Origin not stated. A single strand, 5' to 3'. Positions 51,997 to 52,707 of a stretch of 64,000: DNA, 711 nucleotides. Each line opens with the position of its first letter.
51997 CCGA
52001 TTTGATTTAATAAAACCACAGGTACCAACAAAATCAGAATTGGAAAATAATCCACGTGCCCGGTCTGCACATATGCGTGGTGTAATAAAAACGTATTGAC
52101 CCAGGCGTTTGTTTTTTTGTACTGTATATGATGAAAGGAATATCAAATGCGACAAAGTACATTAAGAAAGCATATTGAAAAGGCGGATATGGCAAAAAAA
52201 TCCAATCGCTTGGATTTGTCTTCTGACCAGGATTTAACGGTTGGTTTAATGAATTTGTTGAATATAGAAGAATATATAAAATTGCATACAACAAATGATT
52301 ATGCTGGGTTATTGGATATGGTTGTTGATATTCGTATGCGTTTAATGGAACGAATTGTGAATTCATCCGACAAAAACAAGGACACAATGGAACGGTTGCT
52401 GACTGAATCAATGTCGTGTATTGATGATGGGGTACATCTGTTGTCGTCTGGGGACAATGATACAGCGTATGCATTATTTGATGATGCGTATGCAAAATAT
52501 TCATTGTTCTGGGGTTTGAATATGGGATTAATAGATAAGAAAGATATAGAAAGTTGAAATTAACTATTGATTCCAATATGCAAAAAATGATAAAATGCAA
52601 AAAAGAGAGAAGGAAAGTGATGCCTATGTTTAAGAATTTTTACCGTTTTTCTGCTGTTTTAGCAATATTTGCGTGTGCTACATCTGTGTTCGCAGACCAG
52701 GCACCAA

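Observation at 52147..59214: Island of giant paralogous Cys-rich secreted proteins between rsmH and a tRNA cluster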

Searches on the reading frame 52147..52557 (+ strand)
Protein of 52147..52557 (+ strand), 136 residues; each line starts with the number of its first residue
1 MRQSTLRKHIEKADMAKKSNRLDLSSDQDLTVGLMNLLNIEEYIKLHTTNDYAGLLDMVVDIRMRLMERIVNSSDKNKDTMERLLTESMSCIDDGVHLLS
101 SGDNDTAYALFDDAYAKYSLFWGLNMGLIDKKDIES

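Call 5: search_protein_families(library=pfam, proteins=[window:52147-52557:+], max_evalue=1)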
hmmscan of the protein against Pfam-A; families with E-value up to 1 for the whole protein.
window:52147-52557:+ (136 aa): 0 families

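Call 6: search_protein_families(library=ncbifam, proteins=[window:52147-52557:+], max_evalue=1)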
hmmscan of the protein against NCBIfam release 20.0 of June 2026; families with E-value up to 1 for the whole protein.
window:52147-52557:+ (136 aa): 0 families

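Call 61: search_solved_structures(query=window:52147-52557:+, max_evalue=10)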
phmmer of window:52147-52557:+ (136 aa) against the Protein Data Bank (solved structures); distinct sequences matched with E-value up to 10: 1.
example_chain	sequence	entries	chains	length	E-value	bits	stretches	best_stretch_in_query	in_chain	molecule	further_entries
6cxd_A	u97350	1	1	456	0.1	16.5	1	60-128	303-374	Peptidase B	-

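Call 63: find_homologous_proteins(query=window:52147-52557:+, max_evalue=0.001)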
Query window:52147-52557:+ (136 aa): 426 proteins with E <= 0.001 among 433 candidates; the best 120 are listed.
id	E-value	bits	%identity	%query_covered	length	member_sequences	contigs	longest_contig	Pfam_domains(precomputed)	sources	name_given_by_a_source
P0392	2.0e-78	279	98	100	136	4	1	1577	-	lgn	-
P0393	1.8e-55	205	72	99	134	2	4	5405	-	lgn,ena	-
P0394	9.3e-36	141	58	99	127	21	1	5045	-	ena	-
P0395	1.4e-31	128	51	99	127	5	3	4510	-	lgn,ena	-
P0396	2.3e-30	124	51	99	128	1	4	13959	-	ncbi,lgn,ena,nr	ncbi:MAG: hypothetical protein IKZ34_01705 [Alphaproteobacteria bacterium]|nr:hypothetical protein [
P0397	3.7e-29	120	55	95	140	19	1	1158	-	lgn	-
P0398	6.2e-29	119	50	99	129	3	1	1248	-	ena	-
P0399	9.8e-29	118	51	99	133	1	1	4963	-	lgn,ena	-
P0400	1.4e-28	118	51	99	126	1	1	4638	-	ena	-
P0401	2.9e-28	117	53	99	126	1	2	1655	-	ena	-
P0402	1.2e-27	115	49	99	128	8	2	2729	-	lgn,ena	-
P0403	8.8e-27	112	51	99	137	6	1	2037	-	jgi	jgi:hypothetical protein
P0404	1.7e-26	111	50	99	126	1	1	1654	-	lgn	-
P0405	5.8e-26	109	53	99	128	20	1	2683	-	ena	-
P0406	6.1e-26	109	52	99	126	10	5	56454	-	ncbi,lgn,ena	-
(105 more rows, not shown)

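Call 69: predict_structure(alignment_id=A2)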
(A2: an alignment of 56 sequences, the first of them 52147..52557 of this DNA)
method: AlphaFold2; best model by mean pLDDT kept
length: 136 residues; sequences in the alignment: 56
mean_pLDDT: 87.3   pTM: 0.79
mean pLDDT of the five models: 87.3, 86.7, 85.7, 84.9, 84.3
residues with pLDDT >= 90: 83; 70-90: 39; 50-70: 13; < 50: 1
segments of 3 or more residues with pLDDT < 50: none
pLDDT, mean of each block of 10 residues (from residue 1): 69 69 71 95 87 92 93 89 96 96 97 96 90 75
secondary structure, 60 per line:
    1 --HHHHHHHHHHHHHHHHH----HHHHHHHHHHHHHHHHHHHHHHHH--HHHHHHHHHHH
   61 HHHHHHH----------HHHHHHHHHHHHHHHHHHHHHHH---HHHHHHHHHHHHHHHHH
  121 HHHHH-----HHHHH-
elements in order: H3-19 H24-47 H50-67 H78-100 H104-125 H131-135
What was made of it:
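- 52147..52557 (+): D: a 136-aa cytoplasmic helical-bundle protein with an invariant N-x2-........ motif. It is specific to this lineage and is usually encoded just upstream of A. The AF2 model has pLDDT 87 and is all helices (call 69).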

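Call 74: fold_search(model_id=the predicted structure, library=pdb)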
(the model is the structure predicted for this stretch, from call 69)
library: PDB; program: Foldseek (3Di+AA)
matches with E <= 10: 322; with E <= 0.001: 0
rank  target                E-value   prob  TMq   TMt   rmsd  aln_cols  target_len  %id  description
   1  3ls0                  4.4e-01  0.80  0.39  0.45  12.5       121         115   16  Crystal Structure of Cyanobacterial PsbQ from Synechocystis sp. PCC 6803 (released 2010-03-31)
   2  5xua_G                5.2e-01  0.80  0.38  0.37  10.4       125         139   10  The ligand-free dimer of chemoreceptor MCP2201 ligand binding domain (released 2018-06-27)
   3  8bsb_B                5.2e-01  0.30  0.29  0.26  15.4       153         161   10  Vc1313-LBD bound to D-lysine (released 2023-06-07)
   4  8tn1_A                6.4e-01  0.47  0.35  0.33  14.1       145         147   10  De novo designed protein binds poly ADP ribose polymerase inhibitors (PARPi) - apo (released 2024-04-24)
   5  1nze                  7.1e-01  0.35  0.29  0.33  10.8       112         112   13  Crystal structure of PsbQ polypeptide of photosystem II from higher plants (released 2003-08-26)
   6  9phw_Q                7.9e-01  0.63  0.39  0.46  12.5       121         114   16  Structure of the D1-Val185Asn mutated photosystem II complex with slow O-O bond formation reveals changes in the Cl1 w (released 2025-10-22)
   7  8tow_Q                7.9e-01  0.51  0.35  0.40  12.5       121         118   15  Structure of a mutated photosystem II complex reveals perturbation of the oxygen-evolving complex (released 2024-06-19)
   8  9dm3_MODEL_1_A        8.8e-01  0.47  0.38  0.39  12.3       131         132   17  De novo design of proteins that bind naphthalenediimides, powerful photooxidants with tunable photophysical pr (released 2025-03-05)
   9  9grx_6                9.2e-01  0.63  0.38  0.42  13.0       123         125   11  NDH-PSI-LHCI supercomplex from S. oleracea (released 2025-02-12)
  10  9tav_A                1.0e+00  0.51  0.36  0.38   9.6       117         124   11  De novo photoenzyme photoABLE2 in complex with substrate (released 2026-03-25)
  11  9tas                  1.1e+00  0.35  0.36  0.38  11.9       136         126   10  De novo photoenzyme photoABLE1 in complex with substrate (released 2026-03-25)
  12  7bww_A                1.1e+00  0.28  0.24  0.33  11.8        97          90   15  Structure of the engineered metallo-Diels-Alderase DA7 W16S (released 2021-04-21)
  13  5xua_F                1.1e+00  0.54  0.37  0.37  10.1       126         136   11  The ligand-free dimer of chemoreceptor MCP2201 ligand binding domain (released 2018-06-27)
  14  5xua_H                1.2e+00  0.57  0.37  0.38   9.9       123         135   10  The ligand-free dimer of chemoreceptor MCP2201 ligand binding domain (released 2018-06-27)
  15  3ls1_A                1.2e+00  0.54  0.39  0.40  12.5       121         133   16  Crystal Structure of Cyanobacterial PsbQ from Synechocystis sp. PCC 6803 complexed with Zn2+ (released 2010-03-31)
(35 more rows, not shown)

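Call 81: search_protein_families(library=phrogs, proteins=[window:52147-52557:+], max_evalue=0.01)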
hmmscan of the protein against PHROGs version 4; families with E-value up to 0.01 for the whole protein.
window:52147-52557:+ (136 aa): 0 families

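Call 82: search_protein_families(library=padloc, proteins=[window:52147-52557:+], max_evalue=0.01)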
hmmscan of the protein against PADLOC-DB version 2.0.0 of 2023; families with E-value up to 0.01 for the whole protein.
window:52147-52557:+ (136 aa): 0 families
